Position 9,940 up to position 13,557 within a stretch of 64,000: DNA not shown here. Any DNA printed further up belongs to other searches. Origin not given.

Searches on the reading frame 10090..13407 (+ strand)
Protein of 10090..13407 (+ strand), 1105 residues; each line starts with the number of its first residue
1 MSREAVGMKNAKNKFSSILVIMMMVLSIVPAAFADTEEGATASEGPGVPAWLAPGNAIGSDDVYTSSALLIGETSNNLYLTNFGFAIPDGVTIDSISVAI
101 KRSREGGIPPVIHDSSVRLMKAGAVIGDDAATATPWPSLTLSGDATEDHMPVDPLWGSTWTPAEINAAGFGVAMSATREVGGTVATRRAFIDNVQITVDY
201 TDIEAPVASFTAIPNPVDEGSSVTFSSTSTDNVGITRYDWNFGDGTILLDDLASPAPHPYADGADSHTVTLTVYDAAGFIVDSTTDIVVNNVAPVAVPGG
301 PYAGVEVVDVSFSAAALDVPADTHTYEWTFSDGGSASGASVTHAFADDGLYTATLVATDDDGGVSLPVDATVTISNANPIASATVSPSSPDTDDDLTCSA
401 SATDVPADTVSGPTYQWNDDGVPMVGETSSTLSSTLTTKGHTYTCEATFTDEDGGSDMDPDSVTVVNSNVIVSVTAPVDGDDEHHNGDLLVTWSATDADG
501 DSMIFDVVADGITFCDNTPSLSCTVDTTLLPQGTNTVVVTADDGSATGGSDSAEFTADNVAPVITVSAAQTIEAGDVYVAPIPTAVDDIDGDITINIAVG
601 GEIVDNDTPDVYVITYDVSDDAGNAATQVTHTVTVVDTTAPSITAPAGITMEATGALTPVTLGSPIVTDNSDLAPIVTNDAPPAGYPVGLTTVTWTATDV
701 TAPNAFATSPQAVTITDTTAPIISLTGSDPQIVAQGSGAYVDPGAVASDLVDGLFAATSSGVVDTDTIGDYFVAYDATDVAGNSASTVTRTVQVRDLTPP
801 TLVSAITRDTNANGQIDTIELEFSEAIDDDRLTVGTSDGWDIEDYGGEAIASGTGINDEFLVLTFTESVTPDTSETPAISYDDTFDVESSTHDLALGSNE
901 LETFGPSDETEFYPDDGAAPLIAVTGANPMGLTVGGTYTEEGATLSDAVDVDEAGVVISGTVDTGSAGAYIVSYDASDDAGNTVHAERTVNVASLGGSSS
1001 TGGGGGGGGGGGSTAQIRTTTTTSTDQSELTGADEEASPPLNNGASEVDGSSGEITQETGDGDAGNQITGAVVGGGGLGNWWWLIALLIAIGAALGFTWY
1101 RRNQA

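Call 11: search_protein_families(library=ncbifam, proteins=[window:10090-13407:+], max_evalue=0.00001)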
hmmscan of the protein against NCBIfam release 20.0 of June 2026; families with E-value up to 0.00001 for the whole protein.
window:10090-13407:+ (1105 aa): 1 family
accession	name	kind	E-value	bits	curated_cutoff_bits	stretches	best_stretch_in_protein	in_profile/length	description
NF033932.1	LapB_rpt_80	domain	6.9e-06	26.3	45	0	612-654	3-45/83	LapB repeat-containing protein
